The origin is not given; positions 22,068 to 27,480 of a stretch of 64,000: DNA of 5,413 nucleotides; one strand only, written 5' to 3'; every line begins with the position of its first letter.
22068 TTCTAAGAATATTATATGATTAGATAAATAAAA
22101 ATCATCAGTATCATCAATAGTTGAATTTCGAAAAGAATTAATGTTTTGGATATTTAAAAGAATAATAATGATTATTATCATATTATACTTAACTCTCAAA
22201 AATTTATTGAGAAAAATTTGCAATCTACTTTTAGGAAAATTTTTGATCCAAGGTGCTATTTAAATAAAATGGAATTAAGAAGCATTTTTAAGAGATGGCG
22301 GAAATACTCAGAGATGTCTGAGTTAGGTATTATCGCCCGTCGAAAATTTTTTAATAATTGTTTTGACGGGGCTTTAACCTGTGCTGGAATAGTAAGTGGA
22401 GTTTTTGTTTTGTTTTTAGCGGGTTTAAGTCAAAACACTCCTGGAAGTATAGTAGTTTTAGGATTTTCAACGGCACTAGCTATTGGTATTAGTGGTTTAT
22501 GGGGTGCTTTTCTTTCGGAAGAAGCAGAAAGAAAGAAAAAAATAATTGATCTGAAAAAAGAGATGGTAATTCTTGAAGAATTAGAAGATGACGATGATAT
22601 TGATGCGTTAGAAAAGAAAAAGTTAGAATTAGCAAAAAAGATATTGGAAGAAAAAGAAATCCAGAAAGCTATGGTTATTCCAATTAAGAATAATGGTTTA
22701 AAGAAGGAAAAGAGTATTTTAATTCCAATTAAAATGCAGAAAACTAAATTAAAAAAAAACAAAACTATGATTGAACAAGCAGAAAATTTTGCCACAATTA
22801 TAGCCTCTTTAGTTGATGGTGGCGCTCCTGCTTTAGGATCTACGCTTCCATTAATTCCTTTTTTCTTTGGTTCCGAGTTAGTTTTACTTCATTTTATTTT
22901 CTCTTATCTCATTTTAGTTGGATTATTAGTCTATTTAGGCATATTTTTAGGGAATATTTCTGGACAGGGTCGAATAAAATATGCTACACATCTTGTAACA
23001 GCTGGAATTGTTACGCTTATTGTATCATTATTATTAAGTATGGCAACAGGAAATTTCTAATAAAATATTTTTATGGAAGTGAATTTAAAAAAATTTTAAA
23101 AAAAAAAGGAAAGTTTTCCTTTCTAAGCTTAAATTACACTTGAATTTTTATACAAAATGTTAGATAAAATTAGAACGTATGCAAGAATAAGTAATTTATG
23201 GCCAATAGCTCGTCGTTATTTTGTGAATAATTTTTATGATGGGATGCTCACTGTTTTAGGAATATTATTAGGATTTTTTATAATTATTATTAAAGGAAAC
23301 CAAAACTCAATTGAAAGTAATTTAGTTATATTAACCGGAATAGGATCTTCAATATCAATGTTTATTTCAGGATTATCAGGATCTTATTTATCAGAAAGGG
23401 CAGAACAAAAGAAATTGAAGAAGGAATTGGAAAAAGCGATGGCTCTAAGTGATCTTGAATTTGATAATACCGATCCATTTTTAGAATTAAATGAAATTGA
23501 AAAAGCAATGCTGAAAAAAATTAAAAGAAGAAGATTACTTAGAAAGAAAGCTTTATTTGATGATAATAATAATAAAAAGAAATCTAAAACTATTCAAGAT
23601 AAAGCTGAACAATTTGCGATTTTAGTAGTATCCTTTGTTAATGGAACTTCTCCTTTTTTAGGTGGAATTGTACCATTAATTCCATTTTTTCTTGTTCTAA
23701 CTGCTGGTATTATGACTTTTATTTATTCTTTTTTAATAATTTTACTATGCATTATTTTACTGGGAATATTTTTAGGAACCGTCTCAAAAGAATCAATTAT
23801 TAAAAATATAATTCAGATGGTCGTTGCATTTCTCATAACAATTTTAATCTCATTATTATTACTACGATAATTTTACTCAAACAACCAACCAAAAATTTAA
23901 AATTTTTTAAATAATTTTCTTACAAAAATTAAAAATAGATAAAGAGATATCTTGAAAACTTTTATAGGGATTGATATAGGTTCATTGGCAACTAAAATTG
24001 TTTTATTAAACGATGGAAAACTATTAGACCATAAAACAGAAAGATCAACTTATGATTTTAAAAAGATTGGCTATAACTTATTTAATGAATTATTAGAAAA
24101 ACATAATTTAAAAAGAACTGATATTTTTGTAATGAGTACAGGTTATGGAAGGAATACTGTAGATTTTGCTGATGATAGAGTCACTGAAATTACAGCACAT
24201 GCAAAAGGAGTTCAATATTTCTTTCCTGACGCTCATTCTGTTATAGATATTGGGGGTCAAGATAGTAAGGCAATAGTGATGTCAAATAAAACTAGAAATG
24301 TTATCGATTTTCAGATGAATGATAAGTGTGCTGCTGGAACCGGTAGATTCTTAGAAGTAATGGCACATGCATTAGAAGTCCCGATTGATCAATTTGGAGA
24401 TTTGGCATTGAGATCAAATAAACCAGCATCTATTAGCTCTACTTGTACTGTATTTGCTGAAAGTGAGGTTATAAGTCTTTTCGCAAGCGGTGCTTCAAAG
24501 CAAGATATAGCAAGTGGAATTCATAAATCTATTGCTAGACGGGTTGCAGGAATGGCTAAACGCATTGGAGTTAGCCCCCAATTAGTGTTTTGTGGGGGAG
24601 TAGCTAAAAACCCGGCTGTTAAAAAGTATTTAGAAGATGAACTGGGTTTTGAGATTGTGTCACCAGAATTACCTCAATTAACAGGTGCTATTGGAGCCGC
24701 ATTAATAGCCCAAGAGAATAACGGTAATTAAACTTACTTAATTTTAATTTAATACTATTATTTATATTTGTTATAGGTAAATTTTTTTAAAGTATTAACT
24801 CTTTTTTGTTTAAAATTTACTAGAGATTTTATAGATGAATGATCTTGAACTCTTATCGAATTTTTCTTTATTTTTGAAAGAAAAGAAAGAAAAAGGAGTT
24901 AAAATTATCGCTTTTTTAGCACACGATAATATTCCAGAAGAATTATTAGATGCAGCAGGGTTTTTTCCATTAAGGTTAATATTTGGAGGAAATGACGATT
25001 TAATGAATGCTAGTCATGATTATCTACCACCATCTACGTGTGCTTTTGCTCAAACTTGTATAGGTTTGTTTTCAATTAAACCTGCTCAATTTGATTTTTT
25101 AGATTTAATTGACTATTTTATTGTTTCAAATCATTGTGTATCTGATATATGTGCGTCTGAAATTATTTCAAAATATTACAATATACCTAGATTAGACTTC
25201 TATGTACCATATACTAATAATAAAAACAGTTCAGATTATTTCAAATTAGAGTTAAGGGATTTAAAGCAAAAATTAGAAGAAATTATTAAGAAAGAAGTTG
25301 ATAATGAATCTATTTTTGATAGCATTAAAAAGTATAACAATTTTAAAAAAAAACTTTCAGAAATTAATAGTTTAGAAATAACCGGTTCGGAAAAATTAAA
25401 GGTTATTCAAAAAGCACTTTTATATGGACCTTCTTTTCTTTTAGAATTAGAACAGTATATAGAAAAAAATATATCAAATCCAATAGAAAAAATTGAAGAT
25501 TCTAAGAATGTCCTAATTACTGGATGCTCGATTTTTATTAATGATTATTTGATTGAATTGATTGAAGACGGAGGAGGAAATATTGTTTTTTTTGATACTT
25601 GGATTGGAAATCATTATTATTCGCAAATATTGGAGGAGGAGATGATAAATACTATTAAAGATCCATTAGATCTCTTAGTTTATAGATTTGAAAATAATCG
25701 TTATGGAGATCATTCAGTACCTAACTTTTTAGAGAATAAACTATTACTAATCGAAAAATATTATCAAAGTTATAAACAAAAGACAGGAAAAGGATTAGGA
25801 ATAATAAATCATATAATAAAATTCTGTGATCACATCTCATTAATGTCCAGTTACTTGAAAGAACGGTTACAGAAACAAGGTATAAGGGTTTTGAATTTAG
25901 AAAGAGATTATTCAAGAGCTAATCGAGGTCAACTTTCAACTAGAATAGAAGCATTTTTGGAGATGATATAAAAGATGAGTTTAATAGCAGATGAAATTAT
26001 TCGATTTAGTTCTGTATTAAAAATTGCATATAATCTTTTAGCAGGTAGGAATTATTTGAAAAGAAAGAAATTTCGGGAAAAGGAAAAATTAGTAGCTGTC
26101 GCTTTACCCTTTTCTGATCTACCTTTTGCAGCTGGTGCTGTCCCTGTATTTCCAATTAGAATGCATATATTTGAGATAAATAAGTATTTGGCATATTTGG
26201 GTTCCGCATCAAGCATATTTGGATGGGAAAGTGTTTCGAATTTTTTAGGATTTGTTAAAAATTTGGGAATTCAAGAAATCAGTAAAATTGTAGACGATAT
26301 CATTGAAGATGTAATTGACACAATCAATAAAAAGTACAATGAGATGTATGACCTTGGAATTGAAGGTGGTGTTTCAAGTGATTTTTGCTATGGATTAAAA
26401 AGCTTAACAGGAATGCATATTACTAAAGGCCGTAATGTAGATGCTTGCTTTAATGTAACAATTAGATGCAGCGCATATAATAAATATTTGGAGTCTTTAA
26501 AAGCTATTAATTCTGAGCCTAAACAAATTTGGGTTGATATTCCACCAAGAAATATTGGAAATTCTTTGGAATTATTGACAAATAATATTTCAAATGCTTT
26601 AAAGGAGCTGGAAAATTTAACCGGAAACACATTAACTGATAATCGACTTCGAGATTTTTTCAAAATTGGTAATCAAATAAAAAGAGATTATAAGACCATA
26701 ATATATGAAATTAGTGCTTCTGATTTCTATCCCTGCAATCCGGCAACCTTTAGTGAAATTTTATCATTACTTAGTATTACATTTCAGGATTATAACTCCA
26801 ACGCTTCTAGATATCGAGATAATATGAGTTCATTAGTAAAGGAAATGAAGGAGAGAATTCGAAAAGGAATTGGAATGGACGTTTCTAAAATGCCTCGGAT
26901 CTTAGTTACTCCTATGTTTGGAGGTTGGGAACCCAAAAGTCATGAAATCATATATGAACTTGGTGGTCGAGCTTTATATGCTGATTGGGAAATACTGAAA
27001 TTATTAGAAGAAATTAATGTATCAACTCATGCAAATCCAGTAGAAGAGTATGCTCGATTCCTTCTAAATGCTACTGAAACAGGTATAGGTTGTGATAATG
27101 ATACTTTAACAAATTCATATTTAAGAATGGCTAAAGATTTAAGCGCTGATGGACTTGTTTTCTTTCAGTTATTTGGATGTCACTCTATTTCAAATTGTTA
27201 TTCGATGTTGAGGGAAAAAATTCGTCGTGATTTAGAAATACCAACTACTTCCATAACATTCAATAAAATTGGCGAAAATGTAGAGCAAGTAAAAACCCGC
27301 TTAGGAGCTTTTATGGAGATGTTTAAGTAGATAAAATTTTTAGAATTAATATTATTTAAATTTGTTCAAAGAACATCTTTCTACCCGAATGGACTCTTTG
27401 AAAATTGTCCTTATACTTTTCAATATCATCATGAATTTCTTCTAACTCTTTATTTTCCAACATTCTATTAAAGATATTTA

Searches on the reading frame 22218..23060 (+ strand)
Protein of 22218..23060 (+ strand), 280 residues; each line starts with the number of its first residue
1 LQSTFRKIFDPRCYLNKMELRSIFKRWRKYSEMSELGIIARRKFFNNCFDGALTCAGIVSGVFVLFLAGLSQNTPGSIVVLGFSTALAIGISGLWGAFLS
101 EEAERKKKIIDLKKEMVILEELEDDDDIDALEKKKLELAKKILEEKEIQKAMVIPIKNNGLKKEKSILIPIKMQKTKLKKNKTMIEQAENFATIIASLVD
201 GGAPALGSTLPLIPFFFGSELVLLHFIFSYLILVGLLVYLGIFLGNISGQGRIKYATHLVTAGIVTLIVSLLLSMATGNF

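Call 70: search_protein_families(library=pfam, proteins=[window:22218-23060:+], max_evalue=0.0001)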
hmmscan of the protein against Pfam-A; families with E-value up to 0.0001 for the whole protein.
window:22218-23060:+ (280 aa): 1 family
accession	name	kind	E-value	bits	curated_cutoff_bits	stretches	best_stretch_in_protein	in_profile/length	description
PF01988.24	VIT1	-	8.6e-17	62.1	28.1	1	49-273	9-212/214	VIT family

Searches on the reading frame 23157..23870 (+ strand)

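Call 70: search_protein_families(library=pfam, proteins=[window:23157-23870:+], max_evalue=0.0001)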
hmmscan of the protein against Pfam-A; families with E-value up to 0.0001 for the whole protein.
window:23157-23870:+ (237 aa): 1 family
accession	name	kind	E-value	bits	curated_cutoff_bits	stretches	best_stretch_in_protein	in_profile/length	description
PF01988.24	VIT1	-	2.7e-18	67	28.1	1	21-234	3-211/214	VIT family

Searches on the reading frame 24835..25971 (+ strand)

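Call 70: search_protein_families(library=pfam, proteins=[window:24835-25971:+], max_evalue=0.0001)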
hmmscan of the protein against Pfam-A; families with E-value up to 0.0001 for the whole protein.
window:24835-25971:+ (378 aa): 1 family
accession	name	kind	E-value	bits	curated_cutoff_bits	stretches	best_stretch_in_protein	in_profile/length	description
PF06050.19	HGD-D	-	7.4e-55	187.3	28.4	1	33-378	4-342/342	2-hydroxyglutaryl-CoA dehydratase, D-component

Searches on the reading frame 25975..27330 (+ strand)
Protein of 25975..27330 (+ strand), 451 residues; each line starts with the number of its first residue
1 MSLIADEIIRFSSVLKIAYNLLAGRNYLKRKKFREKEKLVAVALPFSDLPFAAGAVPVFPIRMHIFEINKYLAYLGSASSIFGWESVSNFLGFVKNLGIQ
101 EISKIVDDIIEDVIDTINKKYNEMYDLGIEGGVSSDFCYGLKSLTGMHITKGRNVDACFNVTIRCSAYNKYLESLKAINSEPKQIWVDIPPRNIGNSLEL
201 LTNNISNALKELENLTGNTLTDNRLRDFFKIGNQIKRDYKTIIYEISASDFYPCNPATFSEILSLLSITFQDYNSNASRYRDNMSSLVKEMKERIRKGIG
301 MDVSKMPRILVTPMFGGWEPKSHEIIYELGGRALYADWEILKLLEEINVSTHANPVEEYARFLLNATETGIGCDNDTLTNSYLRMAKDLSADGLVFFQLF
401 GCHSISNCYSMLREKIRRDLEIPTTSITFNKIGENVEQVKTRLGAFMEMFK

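Call 70: search_protein_families(library=pfam, proteins=[window:25975-27330:+], max_evalue=0.0001)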
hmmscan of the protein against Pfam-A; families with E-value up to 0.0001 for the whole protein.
window:25975-27330:+ (451 aa): 1 family
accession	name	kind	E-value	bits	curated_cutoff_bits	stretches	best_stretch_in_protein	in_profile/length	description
PF06050.19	HGD-D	-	1.5e-37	130.4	28.4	1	133-449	34-341/342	2-hydroxyglutaryl-CoA dehydratase, D-component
